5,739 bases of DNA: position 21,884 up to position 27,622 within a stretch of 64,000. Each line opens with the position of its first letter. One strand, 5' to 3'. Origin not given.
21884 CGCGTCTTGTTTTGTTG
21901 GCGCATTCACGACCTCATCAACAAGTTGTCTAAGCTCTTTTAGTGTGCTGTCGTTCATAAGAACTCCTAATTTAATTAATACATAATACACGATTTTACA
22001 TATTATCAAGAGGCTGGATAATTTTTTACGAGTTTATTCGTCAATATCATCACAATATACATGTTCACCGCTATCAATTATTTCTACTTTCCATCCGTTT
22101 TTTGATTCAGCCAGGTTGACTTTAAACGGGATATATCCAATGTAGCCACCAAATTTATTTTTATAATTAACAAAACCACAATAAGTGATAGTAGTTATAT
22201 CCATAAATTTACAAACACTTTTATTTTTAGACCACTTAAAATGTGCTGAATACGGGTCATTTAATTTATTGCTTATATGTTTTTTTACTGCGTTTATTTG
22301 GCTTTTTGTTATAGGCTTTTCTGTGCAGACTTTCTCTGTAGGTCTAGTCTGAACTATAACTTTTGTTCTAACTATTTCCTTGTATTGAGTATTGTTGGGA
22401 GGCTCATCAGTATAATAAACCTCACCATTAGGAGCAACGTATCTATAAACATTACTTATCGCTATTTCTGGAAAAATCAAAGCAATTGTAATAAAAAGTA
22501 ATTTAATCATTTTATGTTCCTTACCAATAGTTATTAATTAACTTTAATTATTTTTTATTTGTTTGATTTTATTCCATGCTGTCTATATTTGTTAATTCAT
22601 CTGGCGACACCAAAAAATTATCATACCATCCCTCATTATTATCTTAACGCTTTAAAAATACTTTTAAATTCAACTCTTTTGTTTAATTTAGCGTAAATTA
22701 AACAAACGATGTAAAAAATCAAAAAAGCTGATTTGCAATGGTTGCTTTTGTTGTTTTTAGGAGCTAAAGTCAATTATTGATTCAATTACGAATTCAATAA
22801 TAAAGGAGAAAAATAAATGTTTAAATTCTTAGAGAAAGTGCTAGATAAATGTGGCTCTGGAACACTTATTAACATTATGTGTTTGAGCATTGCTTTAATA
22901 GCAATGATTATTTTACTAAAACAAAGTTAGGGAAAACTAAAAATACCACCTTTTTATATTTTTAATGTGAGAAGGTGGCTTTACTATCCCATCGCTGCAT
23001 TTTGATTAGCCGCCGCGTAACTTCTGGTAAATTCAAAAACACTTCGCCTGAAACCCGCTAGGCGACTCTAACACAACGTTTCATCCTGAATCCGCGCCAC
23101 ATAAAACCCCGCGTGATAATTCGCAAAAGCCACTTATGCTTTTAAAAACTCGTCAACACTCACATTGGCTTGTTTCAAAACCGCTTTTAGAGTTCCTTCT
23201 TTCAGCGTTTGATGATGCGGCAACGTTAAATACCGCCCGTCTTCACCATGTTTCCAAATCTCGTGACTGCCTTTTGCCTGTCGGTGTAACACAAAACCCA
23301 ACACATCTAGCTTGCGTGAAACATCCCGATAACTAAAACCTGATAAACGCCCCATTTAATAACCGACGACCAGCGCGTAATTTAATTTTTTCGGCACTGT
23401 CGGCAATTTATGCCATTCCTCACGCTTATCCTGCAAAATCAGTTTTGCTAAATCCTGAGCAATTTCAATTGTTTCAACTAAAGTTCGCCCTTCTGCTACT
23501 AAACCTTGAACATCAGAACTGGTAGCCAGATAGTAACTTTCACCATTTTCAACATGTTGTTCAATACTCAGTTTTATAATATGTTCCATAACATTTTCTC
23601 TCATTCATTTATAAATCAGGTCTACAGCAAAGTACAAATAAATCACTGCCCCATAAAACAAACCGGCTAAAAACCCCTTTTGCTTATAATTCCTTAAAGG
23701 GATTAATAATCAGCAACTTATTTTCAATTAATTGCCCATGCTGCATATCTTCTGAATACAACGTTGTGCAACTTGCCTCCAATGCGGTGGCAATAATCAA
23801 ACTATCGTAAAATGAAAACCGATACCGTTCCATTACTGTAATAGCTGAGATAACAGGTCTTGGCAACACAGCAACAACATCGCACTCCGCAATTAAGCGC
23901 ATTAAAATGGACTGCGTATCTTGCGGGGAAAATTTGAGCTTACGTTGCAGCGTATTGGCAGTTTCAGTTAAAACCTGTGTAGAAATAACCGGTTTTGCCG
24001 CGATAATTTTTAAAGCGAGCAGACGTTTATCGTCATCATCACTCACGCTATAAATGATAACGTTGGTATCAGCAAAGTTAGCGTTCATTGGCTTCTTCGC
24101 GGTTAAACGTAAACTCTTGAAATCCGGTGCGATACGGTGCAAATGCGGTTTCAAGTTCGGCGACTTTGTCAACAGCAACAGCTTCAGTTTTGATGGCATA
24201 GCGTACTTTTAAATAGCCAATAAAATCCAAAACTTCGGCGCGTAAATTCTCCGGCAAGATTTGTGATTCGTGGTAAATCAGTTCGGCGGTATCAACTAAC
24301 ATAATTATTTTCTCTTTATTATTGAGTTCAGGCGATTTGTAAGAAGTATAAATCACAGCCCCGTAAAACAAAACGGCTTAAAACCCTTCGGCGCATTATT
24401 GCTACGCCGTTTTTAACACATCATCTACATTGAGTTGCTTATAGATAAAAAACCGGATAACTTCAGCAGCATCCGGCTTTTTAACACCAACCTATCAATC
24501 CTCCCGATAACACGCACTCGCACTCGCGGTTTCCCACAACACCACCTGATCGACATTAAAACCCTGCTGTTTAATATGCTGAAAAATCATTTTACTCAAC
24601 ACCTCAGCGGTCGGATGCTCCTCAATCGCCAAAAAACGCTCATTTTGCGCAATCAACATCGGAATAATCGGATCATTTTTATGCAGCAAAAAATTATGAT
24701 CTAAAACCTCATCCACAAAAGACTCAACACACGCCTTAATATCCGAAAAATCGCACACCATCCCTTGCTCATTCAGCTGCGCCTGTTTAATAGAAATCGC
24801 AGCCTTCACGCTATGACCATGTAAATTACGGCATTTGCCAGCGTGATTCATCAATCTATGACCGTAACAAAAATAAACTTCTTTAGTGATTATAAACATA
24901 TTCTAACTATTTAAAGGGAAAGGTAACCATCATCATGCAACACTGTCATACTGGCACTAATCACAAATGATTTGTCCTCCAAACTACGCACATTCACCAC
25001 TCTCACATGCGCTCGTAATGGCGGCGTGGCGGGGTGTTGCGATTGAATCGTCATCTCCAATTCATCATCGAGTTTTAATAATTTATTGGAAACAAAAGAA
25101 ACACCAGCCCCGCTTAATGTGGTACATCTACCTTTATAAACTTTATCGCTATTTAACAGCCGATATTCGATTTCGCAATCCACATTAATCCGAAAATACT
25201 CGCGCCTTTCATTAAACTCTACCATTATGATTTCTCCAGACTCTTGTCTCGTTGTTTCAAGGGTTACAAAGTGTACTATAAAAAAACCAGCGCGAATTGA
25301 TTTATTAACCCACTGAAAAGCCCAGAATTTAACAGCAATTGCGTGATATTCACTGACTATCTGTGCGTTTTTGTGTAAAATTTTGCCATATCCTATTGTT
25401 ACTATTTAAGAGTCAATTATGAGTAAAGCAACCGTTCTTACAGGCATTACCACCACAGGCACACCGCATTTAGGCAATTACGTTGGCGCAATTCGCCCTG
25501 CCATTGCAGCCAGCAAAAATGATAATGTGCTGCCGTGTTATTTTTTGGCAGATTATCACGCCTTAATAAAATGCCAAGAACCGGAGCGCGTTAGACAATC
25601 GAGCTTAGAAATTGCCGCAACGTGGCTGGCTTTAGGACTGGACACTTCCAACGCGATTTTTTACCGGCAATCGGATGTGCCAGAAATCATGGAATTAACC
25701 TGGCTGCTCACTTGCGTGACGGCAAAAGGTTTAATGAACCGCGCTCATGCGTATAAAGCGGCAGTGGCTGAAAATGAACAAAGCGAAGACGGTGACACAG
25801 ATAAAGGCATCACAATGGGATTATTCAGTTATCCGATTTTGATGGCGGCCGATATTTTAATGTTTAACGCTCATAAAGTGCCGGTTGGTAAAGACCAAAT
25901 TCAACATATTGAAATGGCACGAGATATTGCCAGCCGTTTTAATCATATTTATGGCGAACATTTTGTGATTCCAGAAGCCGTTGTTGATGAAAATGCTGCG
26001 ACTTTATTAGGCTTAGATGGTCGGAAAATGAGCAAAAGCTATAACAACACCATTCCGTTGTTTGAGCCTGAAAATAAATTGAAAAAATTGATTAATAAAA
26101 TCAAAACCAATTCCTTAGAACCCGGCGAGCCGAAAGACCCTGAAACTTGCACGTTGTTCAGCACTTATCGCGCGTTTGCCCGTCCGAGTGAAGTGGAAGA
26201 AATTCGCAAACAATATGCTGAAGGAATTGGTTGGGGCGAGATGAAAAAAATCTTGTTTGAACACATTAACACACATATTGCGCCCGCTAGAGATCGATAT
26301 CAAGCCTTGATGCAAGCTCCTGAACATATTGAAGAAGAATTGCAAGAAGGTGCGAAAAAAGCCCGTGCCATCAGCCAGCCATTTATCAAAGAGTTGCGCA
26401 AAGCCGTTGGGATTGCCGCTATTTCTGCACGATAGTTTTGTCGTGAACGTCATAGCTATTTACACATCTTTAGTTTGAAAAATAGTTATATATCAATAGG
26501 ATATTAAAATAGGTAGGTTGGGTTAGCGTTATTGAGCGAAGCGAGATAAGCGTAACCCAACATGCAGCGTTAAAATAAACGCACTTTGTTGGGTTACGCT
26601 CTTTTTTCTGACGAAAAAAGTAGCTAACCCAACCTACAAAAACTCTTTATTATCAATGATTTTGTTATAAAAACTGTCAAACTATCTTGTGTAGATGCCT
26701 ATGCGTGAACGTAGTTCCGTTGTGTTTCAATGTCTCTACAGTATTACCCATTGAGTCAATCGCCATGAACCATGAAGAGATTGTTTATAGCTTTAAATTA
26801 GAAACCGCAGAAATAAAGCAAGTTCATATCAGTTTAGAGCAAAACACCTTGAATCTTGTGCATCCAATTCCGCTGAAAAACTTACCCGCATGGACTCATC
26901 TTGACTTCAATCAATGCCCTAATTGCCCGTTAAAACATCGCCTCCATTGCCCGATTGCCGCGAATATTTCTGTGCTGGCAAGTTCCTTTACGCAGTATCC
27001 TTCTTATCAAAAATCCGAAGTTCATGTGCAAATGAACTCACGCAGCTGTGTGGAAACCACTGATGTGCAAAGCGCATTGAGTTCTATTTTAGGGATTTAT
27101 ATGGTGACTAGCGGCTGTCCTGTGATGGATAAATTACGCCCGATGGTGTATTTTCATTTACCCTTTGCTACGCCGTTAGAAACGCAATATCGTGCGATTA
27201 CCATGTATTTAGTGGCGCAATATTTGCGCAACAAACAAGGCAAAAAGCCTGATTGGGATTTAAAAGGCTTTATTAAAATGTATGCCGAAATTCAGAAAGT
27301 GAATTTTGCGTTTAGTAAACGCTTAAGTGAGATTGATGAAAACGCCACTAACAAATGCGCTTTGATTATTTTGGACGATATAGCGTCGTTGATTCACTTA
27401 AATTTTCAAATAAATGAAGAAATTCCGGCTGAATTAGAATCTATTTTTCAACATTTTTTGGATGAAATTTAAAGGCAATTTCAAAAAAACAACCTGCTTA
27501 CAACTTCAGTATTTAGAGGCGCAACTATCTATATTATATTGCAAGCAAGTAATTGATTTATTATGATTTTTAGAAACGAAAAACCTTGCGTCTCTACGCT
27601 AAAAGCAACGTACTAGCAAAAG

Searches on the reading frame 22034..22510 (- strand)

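Call 74: search_protein_families(library=pfam, proteins=[window:22034-22510:-], max_evalue=0.01)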
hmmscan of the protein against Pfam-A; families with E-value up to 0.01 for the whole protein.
window:22034-22510:- (158 aa): 1 family
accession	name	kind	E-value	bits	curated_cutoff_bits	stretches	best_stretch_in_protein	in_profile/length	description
PF13511.11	DUF4124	-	2.2e-06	28.3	22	1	10-50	3-44/56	Domain of unknown function (DUF4124)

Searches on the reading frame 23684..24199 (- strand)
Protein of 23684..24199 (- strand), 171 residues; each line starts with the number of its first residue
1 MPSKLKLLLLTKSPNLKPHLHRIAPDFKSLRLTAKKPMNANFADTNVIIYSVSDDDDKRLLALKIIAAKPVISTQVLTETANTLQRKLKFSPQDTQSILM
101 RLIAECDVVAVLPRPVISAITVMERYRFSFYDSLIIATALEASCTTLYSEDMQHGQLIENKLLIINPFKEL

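Call 74: search_protein_families(library=pfam, proteins=[window:23684-24199:-], max_evalue=0.01)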
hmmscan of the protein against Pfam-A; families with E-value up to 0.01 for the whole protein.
window:23684-24199:- (171 aa): 2 families
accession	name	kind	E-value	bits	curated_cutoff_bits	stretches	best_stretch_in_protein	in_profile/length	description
PF01850.27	PIN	-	1.9e-13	51.5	23.6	1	43-151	3-111/120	PIN domain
PF13470.12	PIN_3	-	0.004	18.4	27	1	44-151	5-113/115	PIN domain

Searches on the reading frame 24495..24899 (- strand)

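Call 74: search_protein_families(library=pfam, proteins=[window:24495-24899:-], max_evalue=0.01)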
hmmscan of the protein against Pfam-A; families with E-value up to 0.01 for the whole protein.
window:24495-24899:- (134 aa): 1 family
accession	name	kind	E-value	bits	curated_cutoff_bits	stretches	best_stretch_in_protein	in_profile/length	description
PF01242.24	PTPS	-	2.7e-32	111.7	22.4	1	4-133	2-120/121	6-pyruvoyl tetrahydropterin synthase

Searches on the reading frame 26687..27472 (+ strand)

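Call 75: search_protein_families(library=pfam, proteins=[window:26687-27472:+], max_evalue=0.001)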
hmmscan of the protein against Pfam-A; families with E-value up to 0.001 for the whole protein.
window:26687-27472:+ (261 aa): 1 family
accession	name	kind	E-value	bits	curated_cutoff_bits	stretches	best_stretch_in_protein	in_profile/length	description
PF21842.1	DUF6901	-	7e-71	238.6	27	1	32-254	1-221/222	Domain of unknown function (DUF6901)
